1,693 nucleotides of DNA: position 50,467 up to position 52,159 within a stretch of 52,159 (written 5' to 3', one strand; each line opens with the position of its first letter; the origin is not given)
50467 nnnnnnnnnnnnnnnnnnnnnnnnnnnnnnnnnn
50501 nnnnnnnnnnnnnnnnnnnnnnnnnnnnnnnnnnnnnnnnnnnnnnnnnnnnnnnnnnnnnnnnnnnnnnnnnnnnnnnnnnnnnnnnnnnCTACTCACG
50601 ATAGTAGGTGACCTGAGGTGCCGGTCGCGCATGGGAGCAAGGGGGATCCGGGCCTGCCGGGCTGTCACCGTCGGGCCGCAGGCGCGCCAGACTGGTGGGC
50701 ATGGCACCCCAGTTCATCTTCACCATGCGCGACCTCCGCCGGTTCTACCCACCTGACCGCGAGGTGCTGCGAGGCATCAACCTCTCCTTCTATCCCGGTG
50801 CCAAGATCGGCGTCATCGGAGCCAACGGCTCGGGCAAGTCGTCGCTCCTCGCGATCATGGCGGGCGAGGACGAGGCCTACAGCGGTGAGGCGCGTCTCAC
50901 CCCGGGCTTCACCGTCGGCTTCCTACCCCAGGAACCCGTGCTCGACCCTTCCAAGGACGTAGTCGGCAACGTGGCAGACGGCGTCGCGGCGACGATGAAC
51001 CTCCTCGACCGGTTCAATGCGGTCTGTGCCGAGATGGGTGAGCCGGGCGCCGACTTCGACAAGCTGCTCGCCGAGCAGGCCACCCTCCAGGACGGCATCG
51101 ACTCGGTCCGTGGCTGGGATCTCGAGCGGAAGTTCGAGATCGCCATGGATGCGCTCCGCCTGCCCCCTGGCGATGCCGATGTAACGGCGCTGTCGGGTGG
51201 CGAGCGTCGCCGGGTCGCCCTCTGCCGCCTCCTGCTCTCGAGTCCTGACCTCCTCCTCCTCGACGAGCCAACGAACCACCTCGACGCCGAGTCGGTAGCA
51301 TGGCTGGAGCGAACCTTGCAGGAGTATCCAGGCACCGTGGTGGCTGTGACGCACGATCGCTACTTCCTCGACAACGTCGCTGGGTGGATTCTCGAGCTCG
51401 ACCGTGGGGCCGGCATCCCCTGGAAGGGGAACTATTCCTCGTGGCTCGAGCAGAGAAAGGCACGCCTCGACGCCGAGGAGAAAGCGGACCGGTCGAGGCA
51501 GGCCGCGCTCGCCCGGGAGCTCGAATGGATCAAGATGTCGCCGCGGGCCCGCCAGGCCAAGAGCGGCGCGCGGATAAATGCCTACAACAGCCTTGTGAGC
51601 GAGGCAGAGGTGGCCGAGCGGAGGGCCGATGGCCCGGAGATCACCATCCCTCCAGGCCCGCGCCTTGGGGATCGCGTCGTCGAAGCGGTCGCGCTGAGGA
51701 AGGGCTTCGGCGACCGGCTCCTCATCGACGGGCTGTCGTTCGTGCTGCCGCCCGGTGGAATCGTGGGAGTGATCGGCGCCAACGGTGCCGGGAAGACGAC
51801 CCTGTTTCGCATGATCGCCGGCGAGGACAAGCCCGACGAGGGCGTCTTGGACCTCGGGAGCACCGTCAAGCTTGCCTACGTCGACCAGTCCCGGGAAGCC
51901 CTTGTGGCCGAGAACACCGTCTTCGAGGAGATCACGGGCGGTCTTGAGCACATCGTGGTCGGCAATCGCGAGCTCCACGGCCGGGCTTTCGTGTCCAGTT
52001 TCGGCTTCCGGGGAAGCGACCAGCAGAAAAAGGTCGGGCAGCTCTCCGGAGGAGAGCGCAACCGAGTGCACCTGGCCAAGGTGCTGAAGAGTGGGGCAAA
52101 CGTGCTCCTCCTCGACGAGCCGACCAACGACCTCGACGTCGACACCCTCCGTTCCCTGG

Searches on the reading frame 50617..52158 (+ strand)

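Call 19: search_protein_families(library=pfam, proteins=[window:50617-52158:+], max_evalue=0.01)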
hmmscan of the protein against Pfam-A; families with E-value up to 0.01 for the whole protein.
window:50617-52158:+ (514 aa): 12 families
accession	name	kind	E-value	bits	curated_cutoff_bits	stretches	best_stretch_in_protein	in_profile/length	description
PF00005.33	ABC_tran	-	6.5e-49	166.5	25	2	51-220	1-137/137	ABC transporter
PF13304.12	AAA_21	-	3.3e-16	60.7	27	2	193-252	239-304/304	AAA domain, putative AbiEii toxin, Type IV TA system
PF12848.13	ABC_tran_Xtn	-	5.5e-10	39.6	25.9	1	259-323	1-67/85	ABC transporter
PF02463.25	SMC_N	-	1.6e-06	28.1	40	0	65-79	28-42/220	RecF/RecN/SMC N terminal domain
PF13476.12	AAA_23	-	7.2e-06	27.2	27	0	379-400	18-39/201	AAA domain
PF13555.12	AAA_29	-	2e-05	24.7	27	0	65-81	26-43/61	P-loop containing region of AAA domain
PF13401.12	AAA_22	-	0.00011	22.9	27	0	381-414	6-33/130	AAA domain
PF01926.29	MMR_HSR1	-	0.00028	21.4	21.9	0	63-88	1-25/113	50S ribosome-binding GTPase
PF13521.12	AAA_28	-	0.0012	19.6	27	0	385-402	4-21/164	AAA domain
PF13175.12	AAA_15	-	0.0031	17.6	32.1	0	66-81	28-43/374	AAA ATPase domain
PF00006.31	ATP-synt_ab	-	0.004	17.3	29.5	0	377-403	11-37/213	ATP synthase alpha/beta family, nucleotide-binding domain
PF00350.29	Dynamin_N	-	0.0059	17.1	27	0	64-91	1-28/168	Dynamin family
